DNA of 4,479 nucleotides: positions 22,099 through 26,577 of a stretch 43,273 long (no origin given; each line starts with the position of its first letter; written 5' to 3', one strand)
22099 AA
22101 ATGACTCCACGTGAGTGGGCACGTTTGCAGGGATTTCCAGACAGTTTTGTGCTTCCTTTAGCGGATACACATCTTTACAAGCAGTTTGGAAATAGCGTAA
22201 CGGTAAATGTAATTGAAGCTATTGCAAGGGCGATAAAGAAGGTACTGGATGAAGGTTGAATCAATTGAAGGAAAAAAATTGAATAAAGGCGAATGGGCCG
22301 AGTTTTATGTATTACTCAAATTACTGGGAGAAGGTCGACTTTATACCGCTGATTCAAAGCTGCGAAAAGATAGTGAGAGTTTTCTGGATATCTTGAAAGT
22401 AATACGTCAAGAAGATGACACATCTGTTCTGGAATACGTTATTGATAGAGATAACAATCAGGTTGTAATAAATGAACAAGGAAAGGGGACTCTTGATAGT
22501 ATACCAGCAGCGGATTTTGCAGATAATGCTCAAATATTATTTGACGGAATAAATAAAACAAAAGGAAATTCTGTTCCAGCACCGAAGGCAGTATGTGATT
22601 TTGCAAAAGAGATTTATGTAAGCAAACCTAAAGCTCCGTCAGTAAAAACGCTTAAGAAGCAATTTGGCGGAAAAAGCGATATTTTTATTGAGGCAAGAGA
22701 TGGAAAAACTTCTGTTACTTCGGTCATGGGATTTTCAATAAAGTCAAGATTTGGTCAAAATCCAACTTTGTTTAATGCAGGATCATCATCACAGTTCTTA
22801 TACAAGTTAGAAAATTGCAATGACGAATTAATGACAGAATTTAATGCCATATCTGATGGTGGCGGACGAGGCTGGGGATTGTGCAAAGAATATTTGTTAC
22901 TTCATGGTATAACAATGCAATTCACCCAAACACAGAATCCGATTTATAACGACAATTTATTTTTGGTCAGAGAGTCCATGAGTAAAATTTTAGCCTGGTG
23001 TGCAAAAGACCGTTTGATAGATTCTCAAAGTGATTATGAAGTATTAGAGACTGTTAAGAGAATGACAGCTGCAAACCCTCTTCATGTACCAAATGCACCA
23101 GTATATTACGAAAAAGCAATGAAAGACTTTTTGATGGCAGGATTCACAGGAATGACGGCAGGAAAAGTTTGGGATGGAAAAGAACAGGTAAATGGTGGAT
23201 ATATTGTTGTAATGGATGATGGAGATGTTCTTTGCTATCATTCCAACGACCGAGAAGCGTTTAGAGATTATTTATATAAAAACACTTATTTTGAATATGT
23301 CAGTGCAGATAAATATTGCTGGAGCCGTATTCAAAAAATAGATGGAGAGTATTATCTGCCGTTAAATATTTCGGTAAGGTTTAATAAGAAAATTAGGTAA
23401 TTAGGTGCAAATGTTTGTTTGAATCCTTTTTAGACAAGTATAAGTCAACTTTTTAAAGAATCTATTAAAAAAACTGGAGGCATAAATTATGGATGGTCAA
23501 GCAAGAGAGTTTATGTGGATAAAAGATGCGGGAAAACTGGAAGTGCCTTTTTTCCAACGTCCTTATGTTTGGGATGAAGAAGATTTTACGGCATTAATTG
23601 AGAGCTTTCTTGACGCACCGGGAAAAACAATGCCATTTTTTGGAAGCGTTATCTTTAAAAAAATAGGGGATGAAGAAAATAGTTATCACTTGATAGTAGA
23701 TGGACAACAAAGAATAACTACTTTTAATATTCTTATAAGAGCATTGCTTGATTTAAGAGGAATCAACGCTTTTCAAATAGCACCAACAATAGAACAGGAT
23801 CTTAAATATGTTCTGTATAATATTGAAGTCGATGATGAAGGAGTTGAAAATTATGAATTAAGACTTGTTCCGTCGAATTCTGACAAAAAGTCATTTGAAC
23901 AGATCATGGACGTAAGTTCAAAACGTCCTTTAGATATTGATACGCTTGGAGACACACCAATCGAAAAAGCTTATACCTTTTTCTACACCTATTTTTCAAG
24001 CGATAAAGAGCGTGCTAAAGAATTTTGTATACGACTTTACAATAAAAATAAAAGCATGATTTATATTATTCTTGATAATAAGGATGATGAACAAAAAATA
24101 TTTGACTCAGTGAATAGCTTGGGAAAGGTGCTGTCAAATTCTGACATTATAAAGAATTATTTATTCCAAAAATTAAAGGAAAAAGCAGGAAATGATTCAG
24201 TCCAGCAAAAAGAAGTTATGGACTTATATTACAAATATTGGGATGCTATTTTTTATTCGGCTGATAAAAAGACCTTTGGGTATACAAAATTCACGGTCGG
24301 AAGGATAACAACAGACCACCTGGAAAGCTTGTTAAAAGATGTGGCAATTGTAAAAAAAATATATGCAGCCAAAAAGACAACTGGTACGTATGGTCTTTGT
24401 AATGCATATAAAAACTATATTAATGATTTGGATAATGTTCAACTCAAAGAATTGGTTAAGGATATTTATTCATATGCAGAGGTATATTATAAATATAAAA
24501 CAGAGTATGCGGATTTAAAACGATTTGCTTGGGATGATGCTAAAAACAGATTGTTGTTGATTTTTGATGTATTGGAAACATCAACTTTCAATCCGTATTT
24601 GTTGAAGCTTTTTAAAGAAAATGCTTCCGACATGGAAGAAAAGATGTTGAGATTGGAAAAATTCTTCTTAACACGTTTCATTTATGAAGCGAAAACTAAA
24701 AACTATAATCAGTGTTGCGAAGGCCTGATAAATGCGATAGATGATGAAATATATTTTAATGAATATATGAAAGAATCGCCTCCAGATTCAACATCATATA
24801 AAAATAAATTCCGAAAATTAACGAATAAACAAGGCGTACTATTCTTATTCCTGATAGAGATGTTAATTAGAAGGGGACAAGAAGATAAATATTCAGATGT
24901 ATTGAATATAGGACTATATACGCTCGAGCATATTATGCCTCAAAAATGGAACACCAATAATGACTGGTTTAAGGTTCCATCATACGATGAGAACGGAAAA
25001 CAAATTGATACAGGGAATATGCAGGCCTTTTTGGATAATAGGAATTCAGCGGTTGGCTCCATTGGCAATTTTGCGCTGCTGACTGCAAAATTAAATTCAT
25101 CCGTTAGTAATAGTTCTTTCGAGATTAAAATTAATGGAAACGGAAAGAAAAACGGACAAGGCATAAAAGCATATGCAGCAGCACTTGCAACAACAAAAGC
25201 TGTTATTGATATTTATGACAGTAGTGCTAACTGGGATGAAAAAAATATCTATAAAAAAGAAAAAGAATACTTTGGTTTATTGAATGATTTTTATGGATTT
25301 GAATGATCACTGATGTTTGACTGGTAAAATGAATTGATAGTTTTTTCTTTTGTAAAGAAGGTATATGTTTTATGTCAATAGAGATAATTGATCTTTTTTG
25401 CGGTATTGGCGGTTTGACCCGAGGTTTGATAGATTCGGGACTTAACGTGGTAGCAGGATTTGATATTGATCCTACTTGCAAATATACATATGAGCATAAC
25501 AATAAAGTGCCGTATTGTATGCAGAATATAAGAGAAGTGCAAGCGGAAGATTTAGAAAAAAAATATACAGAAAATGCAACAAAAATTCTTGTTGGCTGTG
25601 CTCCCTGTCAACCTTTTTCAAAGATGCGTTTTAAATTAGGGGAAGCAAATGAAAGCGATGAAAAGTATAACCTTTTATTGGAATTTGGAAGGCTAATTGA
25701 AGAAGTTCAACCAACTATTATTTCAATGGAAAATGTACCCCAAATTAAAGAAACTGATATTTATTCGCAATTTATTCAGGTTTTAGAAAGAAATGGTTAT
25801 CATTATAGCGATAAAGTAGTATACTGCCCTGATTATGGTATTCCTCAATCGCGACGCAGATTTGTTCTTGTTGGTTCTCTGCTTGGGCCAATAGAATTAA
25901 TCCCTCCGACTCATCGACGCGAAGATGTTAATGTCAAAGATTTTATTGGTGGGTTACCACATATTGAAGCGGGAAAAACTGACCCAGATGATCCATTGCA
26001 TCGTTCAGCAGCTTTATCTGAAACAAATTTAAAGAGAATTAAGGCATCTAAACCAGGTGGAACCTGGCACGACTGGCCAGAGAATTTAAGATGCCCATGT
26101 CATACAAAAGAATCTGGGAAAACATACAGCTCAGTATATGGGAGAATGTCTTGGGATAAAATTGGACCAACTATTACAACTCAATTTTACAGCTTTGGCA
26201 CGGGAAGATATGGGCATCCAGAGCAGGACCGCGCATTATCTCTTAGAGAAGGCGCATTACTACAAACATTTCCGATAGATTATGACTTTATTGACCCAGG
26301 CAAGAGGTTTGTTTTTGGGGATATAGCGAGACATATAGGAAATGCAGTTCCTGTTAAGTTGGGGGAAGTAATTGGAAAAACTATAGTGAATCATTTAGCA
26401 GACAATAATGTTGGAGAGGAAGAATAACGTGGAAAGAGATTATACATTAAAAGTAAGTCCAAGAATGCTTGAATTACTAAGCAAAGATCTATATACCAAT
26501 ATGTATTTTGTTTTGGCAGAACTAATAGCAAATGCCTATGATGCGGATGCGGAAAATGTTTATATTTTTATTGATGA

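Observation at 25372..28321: m5C methyltransferase translationally coupled to a GHKL (MORC-like) ATPase with a TIR-like C-terminus: candidate nuclease-less R-M-like defence module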

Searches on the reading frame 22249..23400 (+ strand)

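Call 3: search_protein_families(library=pfam, proteins=[window:22249-23400:+], max_evalue=0.01)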
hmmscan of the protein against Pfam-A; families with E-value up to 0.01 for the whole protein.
window:22249-23400:+ (383 aa): 1 family
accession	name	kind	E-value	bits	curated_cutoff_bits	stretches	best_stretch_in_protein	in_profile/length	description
PF09561.16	RE_HpaII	-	2.4e-75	254.5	25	1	12-378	1-359/359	HpaII restriction endonuclease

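Call 4: search_protein_families(library=padloc, proteins=[window:22249-23400:+], max_evalue=0.01)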
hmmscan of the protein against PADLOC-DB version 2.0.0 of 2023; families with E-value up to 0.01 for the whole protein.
window:22249-23400:+ (383 aa): 1 family
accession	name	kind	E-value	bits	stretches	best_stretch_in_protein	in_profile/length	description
PDLC03563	REase_II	-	8.2e-52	174.4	1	12-379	8-365/366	Type II restriction enzyme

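Call 5: search_protein_families(library=ncbifam, proteins=[window:22249-23400:+], max_evalue=0.01)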
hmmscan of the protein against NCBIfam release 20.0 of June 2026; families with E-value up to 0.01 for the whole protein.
window:22249-23400:+ (383 aa): 0 families

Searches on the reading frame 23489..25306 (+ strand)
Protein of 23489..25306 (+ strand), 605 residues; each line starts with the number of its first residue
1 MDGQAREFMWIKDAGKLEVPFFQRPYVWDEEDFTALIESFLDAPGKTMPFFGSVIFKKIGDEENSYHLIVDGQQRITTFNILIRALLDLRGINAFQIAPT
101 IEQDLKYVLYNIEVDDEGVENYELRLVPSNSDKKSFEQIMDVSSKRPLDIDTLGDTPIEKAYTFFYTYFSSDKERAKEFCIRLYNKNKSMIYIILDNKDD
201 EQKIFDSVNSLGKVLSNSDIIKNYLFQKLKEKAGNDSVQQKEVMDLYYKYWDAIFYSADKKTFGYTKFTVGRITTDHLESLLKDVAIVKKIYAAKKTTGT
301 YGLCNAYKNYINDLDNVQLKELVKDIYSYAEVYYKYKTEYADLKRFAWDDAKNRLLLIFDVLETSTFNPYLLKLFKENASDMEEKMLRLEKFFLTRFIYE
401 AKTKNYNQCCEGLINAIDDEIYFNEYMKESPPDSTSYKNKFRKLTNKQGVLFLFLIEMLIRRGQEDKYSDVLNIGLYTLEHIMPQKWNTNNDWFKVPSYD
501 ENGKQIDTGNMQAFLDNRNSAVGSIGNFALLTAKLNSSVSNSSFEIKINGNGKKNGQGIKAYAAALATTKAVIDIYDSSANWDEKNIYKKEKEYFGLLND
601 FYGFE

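Call 3: search_protein_families(library=pfam, proteins=[window:23489-25306:+], max_evalue=0.01)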
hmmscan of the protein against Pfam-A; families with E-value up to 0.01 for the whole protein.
window:23489-25306:+ (605 aa): 2 families
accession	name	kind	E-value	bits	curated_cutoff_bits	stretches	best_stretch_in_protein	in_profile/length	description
PF03235.19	GmrSD_N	-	9.4e-32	111.2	33.2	1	16-226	10-199/199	GmrSD restriction endonuclease, N-terminal domain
PF07510.16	GmrSD_C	-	8.2e-13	48.9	23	1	436-594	6-135/138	GmrSD restriction endonucleases, C-terminal domain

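Call 4: search_protein_families(library=padloc, proteins=[window:23489-25306:+], max_evalue=0.01)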
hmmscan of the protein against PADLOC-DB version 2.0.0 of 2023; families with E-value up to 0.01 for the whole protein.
window:23489-25306:+ (605 aa): 23 families
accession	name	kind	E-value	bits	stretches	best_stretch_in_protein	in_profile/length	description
PDLC02693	Orf5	-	4.6e-37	126.2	1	16-548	8-502/543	Orf5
PDLC04157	HEC-06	-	4.5e-33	112.7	2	16-233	22-241/558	-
PDLC04154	HEC-06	-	2e-29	100.7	1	11-547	18-539/569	-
PDLC04155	HEC-06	-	4.6e-26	89.4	2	14-233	19-245/562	-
PDLC02700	Orf5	-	1.5e-23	81.3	2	16-241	11-237/555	Orf5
PDLC02687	Orf5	-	7.5e-21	72.5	1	16-524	17-511/543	Orf5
PDLC02695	Orf5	-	7.2e-19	65.6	1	12-547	15-560/601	Orf5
PDLC02702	Orf5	-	2.6e-16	57.5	1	18-408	4-357/543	Orf5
PDLC04156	HEC-06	-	7.1e-14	49.3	1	13-495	17-484/562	-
PDLC02690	Orf5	-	7.8e-14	49.4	1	17-234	10-220/531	Orf5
PDLC03655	mREase_IV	-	1.3e-13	48.3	2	188-336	218-351/629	Type IV methyl-directed restriction enzyme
PDLC02699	Orf5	-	7.6e-13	46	2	173-241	164-232/530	Orf5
PDLC02692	Orf5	-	2.1e-12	44.5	1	12-391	3-362/558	Orf5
PDLC02691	Orf5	-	2.1e-12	44.4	1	17-550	21-541/579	Orf5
PDLC02686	Orf5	-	2.8e-12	43.9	1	17-555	21-528/566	Orf5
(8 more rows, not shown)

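Call 5: search_protein_families(library=ncbifam, proteins=[window:23489-25306:+], max_evalue=0.01)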
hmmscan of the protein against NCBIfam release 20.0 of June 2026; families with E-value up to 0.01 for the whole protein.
window:23489-25306:+ (605 aa): 0 families

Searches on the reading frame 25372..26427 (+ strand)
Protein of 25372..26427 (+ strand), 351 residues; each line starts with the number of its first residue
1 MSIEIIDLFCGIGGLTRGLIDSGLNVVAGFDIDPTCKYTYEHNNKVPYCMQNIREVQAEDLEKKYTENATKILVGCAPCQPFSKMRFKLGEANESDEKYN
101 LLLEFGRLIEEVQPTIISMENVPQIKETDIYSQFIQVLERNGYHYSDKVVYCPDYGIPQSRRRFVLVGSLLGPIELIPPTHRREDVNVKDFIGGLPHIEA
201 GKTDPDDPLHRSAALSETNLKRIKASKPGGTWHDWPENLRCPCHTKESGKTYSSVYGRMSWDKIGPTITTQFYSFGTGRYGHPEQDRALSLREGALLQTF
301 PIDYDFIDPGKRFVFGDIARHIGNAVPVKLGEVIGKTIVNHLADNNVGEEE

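Call 3: search_protein_families(library=pfam, proteins=[window:25372-26427:+], max_evalue=0.01)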
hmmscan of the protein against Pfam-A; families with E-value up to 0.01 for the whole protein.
window:25372-26427:+ (351 aa): 1 family
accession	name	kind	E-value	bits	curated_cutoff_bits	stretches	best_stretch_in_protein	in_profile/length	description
PF00145.23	DNA_methylase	-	2.9e-57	195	22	1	4-339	2-323/324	C-5 cytosine-specific DNA methylase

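Call 4: search_protein_families(library=padloc, proteins=[window:25372-26427:+], max_evalue=0.01)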
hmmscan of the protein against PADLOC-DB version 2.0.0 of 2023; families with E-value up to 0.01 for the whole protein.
window:25372-26427:+ (351 aa): 58 families (the best 25 are shown)
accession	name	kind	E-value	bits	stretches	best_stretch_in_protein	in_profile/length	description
PDLC02651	DrmMII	-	2.8e-97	324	1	1-343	1-358/371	DrmMII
PDLC03378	MTase_II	-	2.4e-85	284.9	1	1-347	1-335/344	Type II methyltransferase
PDLC00033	DruM2|DruM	-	3.2e-75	251.7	1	3-343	22-365/368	DNA cytosine methylase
PDLC03234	MTase_II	-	1.1e-67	226.9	2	3-205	5-212/375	Type II methyltransferase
PDLC03272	MTase_II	-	2.1e-48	163.4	1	2-345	74-393/407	Type II methyltransferase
PDLC03326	MTase_II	-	5.2e-48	162.2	1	5-343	7-377/412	Type II methyltransferase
PDLC03237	MTase_II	-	3.3e-46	155.7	2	5-174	796-973/1036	Type II methyltransferase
PDLC03270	MTase_II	-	3.9e-38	129.3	2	4-193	2-189/309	Type II methyltransferase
PDLC00026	DruM2|DruM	-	2e-37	127.5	1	3-346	5-322/336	DNA cytosine methylase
PDLC02649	DrmMII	-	2.1e-33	113.9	3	61-214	108-265/422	DrmMII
PDLC03279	MTase_II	-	1.4e-31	107.5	2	1-195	1-197/587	Type II methyltransferase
PDLC02648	DrmMII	-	1.6e-30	104.3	2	3-169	22-225/468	DrmMII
PDLC00027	DruM2|DruM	-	2.1e-30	104.3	2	3-168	12-170/361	DNA cytosine methylase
PDLC03307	MTase_II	-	2.3e-30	104.1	2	141-345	161-372/382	Type II methyltransferase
PDLC00030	DruM2|DruM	-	3e-30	103.6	2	3-168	6-183/380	DNA cytosine methylase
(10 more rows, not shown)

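Call 5: search_protein_families(library=ncbifam, proteins=[window:25372-26427:+], max_evalue=0.01)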
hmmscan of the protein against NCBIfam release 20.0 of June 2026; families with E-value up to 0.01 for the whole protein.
window:25372-26427:+ (351 aa): 2 families
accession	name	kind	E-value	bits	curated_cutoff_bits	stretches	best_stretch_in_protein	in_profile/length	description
TIGR00675.1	dcm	superfamily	4.7e-37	128.3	100.65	1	5-338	1-329/329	DNA (cytosine-5-)-methyltransferase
NF007772.0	PRK10458.1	subfamily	1.4e-07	30.4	710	1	4-168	90-285/472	DNA cytosine methylase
